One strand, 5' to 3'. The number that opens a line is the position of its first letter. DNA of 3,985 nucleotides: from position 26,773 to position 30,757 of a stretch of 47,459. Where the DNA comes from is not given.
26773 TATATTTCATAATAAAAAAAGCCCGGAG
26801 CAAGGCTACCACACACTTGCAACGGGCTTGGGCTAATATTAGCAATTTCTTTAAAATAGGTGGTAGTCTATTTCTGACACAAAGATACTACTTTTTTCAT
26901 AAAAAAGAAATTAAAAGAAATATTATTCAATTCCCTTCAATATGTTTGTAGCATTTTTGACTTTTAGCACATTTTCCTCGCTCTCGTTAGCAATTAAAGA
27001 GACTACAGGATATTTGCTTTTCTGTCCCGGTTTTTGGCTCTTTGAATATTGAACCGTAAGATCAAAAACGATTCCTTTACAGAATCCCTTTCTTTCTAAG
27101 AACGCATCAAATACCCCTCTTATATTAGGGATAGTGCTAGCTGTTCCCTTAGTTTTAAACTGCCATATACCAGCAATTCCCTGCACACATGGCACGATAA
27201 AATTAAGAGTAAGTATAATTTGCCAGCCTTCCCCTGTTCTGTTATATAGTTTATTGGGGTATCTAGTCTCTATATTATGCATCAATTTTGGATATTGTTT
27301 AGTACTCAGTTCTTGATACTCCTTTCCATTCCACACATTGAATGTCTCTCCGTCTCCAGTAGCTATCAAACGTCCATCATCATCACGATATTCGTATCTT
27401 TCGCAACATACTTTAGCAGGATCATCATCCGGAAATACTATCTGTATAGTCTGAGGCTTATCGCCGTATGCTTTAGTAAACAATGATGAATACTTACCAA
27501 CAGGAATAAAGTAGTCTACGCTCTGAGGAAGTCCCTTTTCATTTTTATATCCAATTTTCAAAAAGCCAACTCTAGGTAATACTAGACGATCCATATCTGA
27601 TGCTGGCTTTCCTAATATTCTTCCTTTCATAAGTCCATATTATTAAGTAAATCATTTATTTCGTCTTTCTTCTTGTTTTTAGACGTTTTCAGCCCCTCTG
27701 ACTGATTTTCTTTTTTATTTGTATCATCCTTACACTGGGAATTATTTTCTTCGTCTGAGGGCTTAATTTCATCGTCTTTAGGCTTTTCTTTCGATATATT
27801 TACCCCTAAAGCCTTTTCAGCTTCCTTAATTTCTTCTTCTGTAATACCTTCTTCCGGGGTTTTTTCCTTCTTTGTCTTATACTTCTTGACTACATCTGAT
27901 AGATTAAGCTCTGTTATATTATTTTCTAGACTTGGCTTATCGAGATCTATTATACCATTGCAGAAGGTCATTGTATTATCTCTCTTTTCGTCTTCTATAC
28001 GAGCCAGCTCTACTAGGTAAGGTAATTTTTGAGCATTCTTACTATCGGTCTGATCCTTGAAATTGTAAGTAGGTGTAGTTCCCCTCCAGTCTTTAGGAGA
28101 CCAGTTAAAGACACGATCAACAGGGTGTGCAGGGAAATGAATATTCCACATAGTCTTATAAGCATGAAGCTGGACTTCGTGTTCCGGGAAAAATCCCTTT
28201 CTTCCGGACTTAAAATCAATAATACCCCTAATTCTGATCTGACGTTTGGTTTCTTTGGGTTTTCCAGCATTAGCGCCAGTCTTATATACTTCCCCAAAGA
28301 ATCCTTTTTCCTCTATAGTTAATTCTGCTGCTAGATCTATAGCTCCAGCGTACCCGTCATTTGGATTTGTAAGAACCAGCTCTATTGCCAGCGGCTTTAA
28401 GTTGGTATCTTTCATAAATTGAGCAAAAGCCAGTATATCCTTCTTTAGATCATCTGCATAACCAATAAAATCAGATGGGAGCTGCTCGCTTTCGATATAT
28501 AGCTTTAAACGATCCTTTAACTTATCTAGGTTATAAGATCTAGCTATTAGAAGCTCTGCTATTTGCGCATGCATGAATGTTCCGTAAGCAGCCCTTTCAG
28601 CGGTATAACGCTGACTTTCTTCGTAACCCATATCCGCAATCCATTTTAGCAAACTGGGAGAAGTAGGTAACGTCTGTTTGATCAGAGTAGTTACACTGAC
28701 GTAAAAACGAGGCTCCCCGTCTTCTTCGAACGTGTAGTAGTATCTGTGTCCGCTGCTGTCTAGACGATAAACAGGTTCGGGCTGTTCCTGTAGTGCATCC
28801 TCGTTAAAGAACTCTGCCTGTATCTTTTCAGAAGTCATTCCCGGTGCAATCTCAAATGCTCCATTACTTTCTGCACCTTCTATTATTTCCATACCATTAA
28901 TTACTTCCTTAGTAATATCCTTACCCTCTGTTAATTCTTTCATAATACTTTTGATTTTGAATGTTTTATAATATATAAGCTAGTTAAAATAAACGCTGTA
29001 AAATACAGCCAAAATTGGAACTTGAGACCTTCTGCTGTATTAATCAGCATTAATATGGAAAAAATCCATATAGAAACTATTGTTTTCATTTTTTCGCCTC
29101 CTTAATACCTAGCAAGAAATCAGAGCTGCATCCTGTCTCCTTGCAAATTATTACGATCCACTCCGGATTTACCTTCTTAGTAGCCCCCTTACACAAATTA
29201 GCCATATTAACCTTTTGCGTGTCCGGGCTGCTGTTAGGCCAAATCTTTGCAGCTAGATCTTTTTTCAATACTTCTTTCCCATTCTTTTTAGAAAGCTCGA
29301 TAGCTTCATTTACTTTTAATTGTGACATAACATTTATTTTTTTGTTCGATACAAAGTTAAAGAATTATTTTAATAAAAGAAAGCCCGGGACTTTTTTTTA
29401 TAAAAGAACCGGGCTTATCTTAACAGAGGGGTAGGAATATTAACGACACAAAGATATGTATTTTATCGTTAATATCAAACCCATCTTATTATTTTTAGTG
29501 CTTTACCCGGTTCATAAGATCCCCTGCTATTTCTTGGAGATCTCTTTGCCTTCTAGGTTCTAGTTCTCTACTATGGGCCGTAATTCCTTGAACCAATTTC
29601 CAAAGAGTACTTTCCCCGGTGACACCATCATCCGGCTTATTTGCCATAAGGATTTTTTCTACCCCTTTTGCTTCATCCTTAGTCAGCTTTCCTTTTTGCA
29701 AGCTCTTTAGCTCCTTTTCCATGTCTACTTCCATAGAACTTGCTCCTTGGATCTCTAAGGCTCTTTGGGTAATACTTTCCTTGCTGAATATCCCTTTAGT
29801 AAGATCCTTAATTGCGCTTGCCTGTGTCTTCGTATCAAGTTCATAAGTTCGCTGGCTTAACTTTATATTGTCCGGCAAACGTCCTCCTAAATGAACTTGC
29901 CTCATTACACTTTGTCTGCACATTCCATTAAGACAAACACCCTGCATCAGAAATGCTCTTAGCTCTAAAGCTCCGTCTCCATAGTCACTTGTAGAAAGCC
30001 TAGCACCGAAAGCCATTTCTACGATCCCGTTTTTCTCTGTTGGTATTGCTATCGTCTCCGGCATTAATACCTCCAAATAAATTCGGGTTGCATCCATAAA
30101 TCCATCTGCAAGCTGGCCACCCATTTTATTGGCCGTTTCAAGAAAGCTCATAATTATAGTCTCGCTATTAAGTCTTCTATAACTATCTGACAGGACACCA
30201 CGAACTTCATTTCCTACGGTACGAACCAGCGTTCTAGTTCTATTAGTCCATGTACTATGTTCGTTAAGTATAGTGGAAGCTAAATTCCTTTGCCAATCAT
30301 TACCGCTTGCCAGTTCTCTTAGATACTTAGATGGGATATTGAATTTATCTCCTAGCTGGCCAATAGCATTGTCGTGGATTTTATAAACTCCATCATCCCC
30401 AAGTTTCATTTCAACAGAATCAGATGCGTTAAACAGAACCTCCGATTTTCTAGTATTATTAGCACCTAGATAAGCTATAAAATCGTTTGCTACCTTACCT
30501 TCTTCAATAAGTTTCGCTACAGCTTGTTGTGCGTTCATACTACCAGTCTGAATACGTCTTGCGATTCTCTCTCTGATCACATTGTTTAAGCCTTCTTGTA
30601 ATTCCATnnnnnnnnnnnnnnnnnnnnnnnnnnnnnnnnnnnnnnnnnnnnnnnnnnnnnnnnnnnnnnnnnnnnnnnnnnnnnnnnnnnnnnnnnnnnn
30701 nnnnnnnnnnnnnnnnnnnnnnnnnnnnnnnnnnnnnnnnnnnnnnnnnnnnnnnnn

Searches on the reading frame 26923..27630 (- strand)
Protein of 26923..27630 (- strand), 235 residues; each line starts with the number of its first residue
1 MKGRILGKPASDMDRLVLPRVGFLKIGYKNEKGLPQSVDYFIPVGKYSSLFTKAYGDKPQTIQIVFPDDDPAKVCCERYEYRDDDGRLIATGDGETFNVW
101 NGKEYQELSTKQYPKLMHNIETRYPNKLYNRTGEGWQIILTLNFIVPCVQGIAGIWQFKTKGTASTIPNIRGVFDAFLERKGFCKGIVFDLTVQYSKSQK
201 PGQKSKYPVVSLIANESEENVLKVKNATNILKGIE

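Call 48: search_protein_families(library=phrogs, proteins=[window:26923-27630:-], max_evalue=0.001)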
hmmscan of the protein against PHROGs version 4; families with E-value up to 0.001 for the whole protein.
window:26923-27630:- (235 aa): 0 families

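Call 86: search_protein_families(library=pfam, proteins=[window:26923-27630:-], max_evalue=0.001)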
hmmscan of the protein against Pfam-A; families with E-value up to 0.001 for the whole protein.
window:26923-27630:- (235 aa): 1 family
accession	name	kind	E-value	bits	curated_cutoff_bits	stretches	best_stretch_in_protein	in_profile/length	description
PF18897.5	Gp3-like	-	1.2e-29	104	23.6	1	21-213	1-189/191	Recombination directionality factor-like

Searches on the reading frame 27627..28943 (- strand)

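Call 15: search_protein_families(library=pfam, proteins=[window:27627-28943:-], max_evalue=0.01)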
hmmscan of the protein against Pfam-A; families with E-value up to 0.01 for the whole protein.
window:27627-28943:- (438 aa): 0 families

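Call 48: search_protein_families(library=phrogs, proteins=[window:27627-28943:-], max_evalue=0.001)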
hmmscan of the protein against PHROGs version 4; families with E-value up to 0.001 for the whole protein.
window:27627-28943:- (438 aa): 1 family
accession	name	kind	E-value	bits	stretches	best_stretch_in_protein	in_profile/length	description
phrog_298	-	DNA, RNA and nucleotide metabolism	1.6e-31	110.8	1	36-300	24-247/293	exonuclease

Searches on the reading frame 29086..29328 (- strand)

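Call 15: search_protein_families(library=pfam, proteins=[window:29086-29328:-], max_evalue=0.01)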
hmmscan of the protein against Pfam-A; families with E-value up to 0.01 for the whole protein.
window:29086-29328:- (80 aa): 0 families

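Call 48: search_protein_families(library=phrogs, proteins=[window:29086-29328:-], max_evalue=0.001)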
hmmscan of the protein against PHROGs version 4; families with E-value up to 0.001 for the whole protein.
window:29086-29328:- (80 aa): 1 family
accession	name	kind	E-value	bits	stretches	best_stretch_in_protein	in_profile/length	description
phrog_9710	-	unknown function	0.00089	20.3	0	36-73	38-76/95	-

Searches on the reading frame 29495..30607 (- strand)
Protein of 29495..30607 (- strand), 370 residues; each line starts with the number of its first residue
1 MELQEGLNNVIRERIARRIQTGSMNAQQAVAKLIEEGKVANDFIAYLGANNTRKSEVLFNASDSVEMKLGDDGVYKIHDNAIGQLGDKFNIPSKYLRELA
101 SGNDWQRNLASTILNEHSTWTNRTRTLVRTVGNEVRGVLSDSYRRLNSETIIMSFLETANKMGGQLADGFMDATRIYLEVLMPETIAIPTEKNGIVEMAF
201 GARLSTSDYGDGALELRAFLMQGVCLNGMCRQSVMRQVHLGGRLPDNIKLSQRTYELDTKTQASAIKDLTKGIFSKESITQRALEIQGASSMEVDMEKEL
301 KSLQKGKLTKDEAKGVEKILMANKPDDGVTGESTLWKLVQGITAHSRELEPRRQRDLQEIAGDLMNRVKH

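Call 15: search_protein_families(library=pfam, proteins=[window:29495-30607:-], max_evalue=0.01)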
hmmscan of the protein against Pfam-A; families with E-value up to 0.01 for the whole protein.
window:29495-30607:- (370 aa): 0 families

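Call 16: find_related_loci(query=window:29495-30607:-, collection=viral_contigs, flank=3000)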
Query window:29495-30607:- (370 aa) in viral_contigs; peptide patterns used: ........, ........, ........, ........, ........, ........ (x = any residue, [..] = any of these).
2 stretches matched a pattern; 1 encode a relative of the query (tblastn E <= 1e-3); 1 distinct loci.
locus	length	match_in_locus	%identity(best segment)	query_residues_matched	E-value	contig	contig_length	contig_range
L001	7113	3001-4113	53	4-369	1e-133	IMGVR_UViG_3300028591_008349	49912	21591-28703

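Call 20: find_homologous_proteins(query=window:29495-30607:-, max_evalue=1e-10)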
Query window:29495-30607:- (370 aa): 2016 proteins with E <= 1e-10 among 6114 candidates; the best 120 are listed.
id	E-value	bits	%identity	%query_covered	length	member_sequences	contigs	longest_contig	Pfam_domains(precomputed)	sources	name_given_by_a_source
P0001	3.6e-235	798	99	100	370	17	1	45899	-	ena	-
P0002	2.2e-217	739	91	100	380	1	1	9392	-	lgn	-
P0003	4.2e-215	732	89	100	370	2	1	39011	-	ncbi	-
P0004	6.4e-214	728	90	100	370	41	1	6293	-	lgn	-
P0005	1.1e-212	724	89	100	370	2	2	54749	-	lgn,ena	-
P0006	3.2e-212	722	88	100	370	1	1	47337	-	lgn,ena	-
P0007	5.4e-212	722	89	100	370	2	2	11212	-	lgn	-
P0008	3.4e-211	719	89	100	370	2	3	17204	-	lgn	-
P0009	4.4e-210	715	88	100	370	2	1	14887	-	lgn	-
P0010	5.0e-210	715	87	100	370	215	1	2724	-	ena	-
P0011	8.5e-210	714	87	100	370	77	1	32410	-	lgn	-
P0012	1.1e-208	711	86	100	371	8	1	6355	-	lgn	-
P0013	8.6e-205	698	86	100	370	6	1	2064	-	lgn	-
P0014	2.9e-191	653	84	94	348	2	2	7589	-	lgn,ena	-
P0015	4.1e-191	653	84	94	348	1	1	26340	-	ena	-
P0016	4.0e-182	623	76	100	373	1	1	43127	-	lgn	-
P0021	9.9e-176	602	74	99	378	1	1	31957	-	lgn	-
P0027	1.2e-150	520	64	99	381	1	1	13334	-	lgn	-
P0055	4.8e-132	459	57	99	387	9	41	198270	-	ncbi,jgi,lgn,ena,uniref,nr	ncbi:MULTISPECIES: hypothetical protein [unclassified Bacteroides]|uniref:hypothetical protein n=1 T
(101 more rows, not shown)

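Call 21: find_encoding_contigs(protein=P0003, flank=10000, max_places=2)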
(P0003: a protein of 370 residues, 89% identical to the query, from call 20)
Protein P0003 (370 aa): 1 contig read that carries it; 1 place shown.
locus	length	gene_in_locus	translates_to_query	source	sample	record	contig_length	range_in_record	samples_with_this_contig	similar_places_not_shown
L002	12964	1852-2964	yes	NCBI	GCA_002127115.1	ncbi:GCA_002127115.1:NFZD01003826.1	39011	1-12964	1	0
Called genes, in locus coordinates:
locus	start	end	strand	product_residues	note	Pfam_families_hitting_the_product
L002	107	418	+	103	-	-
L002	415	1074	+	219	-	-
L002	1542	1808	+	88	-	-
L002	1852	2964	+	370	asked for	-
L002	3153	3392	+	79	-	-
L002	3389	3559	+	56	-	-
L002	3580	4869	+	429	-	-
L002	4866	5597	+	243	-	PF18897:Gp3-like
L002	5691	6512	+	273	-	-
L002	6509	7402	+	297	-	-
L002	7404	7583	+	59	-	-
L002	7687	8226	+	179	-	-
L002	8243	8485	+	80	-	-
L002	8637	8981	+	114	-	-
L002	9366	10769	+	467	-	PF13175:AAA_15 (faint), PF13476:AAA_23 (weak), PF13514:AAA_27 (weak), PF13555:AAA_29 (weak), PF00005:ABC_tran (weak)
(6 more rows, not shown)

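Call 22: find_encoding_contigs(protein=P0006, flank=10000, max_places=2)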
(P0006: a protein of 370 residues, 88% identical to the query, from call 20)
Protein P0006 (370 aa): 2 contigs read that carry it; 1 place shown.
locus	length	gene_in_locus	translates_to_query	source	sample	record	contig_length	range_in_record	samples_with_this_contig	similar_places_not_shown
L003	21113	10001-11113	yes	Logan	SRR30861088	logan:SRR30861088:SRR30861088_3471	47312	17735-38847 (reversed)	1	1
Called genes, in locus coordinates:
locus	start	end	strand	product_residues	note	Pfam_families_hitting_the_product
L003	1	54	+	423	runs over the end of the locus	-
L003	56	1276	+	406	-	-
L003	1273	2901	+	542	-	-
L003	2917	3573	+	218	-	-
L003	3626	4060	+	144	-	-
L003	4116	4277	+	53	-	-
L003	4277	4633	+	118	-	-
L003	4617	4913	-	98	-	PF00196:GerE, PF13936:HTH_38 (faint), PF08281:Sigma70_r4_2 (weak)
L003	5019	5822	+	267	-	-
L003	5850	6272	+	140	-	-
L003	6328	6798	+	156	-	-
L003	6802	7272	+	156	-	PF25223:DUF7841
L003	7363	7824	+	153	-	-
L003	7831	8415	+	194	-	PF01520:Amidase_3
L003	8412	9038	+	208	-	PF20186:DUF6549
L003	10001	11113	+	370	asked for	-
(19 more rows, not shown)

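Call 23: find_encoding_contigs(protein=P0016, flank=10000, max_places=2)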
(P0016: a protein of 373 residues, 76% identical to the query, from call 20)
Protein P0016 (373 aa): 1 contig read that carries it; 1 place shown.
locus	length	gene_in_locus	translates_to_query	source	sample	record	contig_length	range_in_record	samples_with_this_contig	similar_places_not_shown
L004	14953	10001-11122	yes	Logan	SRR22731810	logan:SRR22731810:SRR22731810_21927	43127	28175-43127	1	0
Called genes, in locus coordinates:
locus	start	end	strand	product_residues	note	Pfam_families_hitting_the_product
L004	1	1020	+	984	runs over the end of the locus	-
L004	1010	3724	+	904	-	-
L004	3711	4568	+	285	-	-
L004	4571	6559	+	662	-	PF01522:Polysacc_deac_1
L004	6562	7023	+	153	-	-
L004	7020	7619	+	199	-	PF01520:Amidase_3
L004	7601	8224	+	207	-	-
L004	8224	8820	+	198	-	PF20186:DUF6549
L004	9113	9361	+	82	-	-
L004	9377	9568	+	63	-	-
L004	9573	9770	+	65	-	-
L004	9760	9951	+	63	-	-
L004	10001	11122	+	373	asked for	-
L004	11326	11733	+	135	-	-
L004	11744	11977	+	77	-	-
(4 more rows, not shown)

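Call 24: find_encoding_contigs(protein=P0021, flank=10000, max_places=2)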
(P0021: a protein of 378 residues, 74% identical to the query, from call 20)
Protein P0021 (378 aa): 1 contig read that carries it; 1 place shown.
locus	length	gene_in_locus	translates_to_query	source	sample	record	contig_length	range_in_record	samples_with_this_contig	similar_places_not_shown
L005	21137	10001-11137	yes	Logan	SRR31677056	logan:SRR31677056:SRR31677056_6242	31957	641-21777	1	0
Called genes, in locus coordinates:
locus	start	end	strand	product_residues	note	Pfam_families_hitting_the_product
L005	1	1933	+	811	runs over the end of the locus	-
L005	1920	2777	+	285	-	-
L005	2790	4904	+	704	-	-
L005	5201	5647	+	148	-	-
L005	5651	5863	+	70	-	-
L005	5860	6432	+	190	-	PF11860:Muramidase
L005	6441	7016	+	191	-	-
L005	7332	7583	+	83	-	-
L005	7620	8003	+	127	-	PF24692:DUF7659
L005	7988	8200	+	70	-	-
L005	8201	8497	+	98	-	-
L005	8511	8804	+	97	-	-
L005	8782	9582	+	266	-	PF02384:N6_Mtase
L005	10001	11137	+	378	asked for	-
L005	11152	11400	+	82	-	-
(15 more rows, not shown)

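Call 30: search_dna_similar(query=window:29495-30607:-, collection=phages, mode=protein, max_rows=25)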
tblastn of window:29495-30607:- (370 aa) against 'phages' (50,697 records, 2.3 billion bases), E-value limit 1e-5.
Records with a match: 14; places in all: 14; records where one place covers at least 80% of the query: 3.
Best place of each record, by identity: <60% 14.
By first word of the organism name: Mycobacterium 8; Croceibacter 2; Gordonia 2; Faecalibacterium 1; Bacteriophage 1.
By host as written in the record: Mycobacterium smegmatis mc#155 4; Croceibacter atlanticus HTCC2559 2; Mycobacterium smegmatis mc2 155 2; Gordonia rubripertincta NRRL B-16540 2; Faecalibacterium sp. FM8 1; - 1; Mycobacterium abscessus T37 1; Mycobacterium abscessus GD43A 1.
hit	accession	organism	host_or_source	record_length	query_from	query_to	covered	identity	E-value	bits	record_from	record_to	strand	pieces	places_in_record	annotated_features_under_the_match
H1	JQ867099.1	Croceibacter phage P2559S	Croceibacter atlanticus HTCC2559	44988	3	366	98%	43.6%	9e-89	297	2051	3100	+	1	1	hypothetical protein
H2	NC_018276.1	Croceibacter phage P2559S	Croceibacter atlanticus HTCC2559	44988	3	366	98%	43.6%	9e-89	297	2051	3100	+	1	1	hypothetical protein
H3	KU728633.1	Mycobacterium phage Bipper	Mycobacterium smegmatis mc2 155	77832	73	350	75%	26.5%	2e-10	69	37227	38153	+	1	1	49: hypothetical protein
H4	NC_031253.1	Mycobacterium phage Bipper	Mycobacterium smegmatis mc2 155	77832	73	350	75%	26.5%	2e-10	69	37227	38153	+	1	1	49: hypothetical protein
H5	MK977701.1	Mycobacterium phage Cracklewink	Mycobacterium smegmatis mc#155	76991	73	350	75%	26.2%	7e-10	67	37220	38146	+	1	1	48: hypothetical protein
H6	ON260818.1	Mycobacterium phage Hilltopfarm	Mycobacterium smegmatis mc#155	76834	73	323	68%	28.3%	5e-8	61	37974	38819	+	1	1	51: hypothetical protein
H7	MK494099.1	Mycobacterium phage Typha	Mycobacterium smegmatis mc#155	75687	73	323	68%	28.3%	6e-8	61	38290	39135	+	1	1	51: hypothetical protein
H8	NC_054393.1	Mycobacterium phage Typha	Mycobacterium smegmatis mc#155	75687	73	323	68%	28.3%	6e-8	61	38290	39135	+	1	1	51: hypothetical protein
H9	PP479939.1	Faecalibacterium phage Roos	Faecalibacterium sp. FM8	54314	27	350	88%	21.9%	5e-12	74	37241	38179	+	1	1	hypothetical protein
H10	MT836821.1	Bacteriophage sp.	human fecal samples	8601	70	350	76%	25.1%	8e-9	63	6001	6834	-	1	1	record has no annotation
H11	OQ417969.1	Mycobacterium phage prophiT37-1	Mycobacterium abscessus T37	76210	72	347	75%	21.8%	1e-6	57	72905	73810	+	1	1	108: hypothetical protein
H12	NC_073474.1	Gordonia phage VanLee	Gordonia rubripertincta NRRL B-16540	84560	73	244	46%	29.9%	8e-8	60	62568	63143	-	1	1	121: hypothetical protein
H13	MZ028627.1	Gordonia phage VanLee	Gordonia rubripertincta NRRL B-16540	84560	73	244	46%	29.9%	8e-8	60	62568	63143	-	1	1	121: hypothetical protein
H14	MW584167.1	Mycobacterium phage prophiGD43A-5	Mycobacterium abscessus GD43A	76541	72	246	47%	26.4%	2e-6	56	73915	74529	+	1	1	115: hypothetical protein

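Call 31: find_encoding_contigs(protein=P0005, flank=10000, max_places=3)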
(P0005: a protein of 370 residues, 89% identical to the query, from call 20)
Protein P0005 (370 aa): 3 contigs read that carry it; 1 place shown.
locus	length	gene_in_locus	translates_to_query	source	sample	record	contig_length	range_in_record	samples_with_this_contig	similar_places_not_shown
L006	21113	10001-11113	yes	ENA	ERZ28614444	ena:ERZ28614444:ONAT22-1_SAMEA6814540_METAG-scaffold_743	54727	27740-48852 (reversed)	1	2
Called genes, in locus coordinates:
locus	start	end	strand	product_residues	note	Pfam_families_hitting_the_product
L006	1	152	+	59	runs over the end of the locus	-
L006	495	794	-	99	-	PF00196:GerE, PF08281:Sigma70_r4_2 (weak), PF13542:HTH_Tnp_ISL3 (weak), PF13384:HTH_23 (weak)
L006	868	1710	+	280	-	-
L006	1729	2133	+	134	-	-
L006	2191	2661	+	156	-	-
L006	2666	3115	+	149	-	PF25223:DUF7841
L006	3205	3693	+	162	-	PF05105:Phage_holin_4_1 (weak)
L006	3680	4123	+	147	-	PF01510:Amidase_2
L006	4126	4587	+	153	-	-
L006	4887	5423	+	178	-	-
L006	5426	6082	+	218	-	-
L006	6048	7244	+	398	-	PF00176:SNF2-rel_dom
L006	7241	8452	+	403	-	PF01507:PAPS_reduct, PF11922:DUF3440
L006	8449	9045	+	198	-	PF02195:ParB_N (weak)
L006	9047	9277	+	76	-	-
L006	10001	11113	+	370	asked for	-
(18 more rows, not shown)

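Call 32: find_encoding_contigs(protein=P0011, flank=10000, max_places=3)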
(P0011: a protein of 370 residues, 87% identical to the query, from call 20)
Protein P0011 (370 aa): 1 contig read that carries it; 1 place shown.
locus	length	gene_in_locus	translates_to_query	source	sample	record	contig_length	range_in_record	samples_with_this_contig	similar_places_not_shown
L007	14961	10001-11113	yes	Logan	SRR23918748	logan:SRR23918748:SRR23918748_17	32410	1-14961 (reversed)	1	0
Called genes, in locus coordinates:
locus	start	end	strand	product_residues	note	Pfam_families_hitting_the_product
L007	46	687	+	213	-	-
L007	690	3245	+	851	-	-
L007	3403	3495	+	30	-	-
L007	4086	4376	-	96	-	PF00196:GerE, PF13936:HTH_38 (weak), PF08281:Sigma70_r4_2 (faint), PF13384:HTH_23 (weak)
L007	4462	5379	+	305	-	-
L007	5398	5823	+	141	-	-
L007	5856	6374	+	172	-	-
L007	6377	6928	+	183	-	PF25223:DUF7841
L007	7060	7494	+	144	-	-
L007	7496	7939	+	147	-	PF01510:Amidase_2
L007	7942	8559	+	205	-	PF20186:DUF6549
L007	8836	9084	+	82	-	-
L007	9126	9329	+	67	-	-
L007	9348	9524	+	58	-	-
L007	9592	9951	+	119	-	-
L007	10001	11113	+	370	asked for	-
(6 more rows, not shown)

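Call 33: find_encoding_contigs(protein=P0015, flank=10000, max_places=3)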
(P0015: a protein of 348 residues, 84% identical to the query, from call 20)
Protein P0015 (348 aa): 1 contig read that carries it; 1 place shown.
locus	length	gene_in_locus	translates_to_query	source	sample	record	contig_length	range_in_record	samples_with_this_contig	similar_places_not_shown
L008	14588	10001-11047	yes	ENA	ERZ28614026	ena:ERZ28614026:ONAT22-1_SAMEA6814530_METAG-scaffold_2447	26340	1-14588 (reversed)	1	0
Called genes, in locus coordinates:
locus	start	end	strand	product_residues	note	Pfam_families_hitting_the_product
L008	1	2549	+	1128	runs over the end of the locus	-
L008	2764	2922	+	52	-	-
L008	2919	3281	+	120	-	-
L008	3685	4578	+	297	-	-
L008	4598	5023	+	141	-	-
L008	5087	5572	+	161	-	-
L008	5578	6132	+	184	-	PF25223:DUF7841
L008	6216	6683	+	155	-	-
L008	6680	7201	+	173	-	-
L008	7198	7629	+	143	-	PF00959:Phage_lysozyme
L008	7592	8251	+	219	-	PF20186:DUF6549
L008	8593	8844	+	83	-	-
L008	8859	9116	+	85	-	PF01624:MutS_I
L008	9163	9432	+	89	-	-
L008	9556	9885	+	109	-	-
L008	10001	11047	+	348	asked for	-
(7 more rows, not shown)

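Call 34: find_encoding_contigs(protein=P0027, flank=10000, max_places=3)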
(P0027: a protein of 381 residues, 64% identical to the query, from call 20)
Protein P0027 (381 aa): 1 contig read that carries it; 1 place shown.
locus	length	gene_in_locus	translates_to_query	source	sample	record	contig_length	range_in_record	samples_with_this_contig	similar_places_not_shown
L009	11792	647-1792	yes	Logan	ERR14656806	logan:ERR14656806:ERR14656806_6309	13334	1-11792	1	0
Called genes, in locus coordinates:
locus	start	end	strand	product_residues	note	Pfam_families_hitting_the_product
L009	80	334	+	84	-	-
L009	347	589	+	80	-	-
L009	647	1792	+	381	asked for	-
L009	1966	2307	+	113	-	-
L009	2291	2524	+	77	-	-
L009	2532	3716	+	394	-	-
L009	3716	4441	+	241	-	PF18897:Gp3-like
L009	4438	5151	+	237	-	-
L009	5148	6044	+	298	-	-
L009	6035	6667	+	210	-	-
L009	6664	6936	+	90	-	-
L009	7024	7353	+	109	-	-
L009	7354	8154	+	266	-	PF09674:DUF2400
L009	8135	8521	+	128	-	-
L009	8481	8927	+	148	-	-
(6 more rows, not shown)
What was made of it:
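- The gene that follows the cassette differs between related phages (calls 21-24, 31-34).
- Tried and rejected: Relatives had to be reached through the 370-aa protein (calls 20-24, 31-34).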

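Call 48: search_protein_families(library=phrogs, proteins=[window:29495-30607:-], max_evalue=0.001)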
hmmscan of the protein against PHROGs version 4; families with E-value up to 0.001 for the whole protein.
window:29495-30607:- (370 aa): 1 family
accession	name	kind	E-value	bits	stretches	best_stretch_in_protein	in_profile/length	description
phrog_1362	-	unknown function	4.5e-74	250.9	1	4-369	12-387/391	-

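Call 73: find_encoding_contigs(protein=P0055, flank=10000, max_places=2)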
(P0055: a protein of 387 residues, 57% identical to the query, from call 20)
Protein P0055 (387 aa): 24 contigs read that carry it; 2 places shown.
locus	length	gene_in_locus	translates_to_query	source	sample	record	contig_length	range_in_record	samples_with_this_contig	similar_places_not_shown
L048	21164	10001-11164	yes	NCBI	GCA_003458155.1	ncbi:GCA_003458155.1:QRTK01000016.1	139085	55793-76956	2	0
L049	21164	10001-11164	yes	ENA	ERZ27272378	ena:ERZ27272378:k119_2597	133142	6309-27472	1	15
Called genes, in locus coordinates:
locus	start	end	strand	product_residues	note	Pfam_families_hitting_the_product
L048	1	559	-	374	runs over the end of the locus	PF13365:Trypsin_2 (weak)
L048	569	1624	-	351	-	PF00753:Lactamase_B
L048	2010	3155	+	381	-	-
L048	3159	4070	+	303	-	-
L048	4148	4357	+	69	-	-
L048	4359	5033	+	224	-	PF14190:DUF4313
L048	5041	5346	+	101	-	-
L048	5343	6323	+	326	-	-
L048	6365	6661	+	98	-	PF13496:DUF4120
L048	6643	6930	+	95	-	-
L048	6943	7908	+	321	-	-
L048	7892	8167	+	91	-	-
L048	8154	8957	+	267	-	PF13497:DUF4121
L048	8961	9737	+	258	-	PF02384:N6_Mtase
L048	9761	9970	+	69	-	-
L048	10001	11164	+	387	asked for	-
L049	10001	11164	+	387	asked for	-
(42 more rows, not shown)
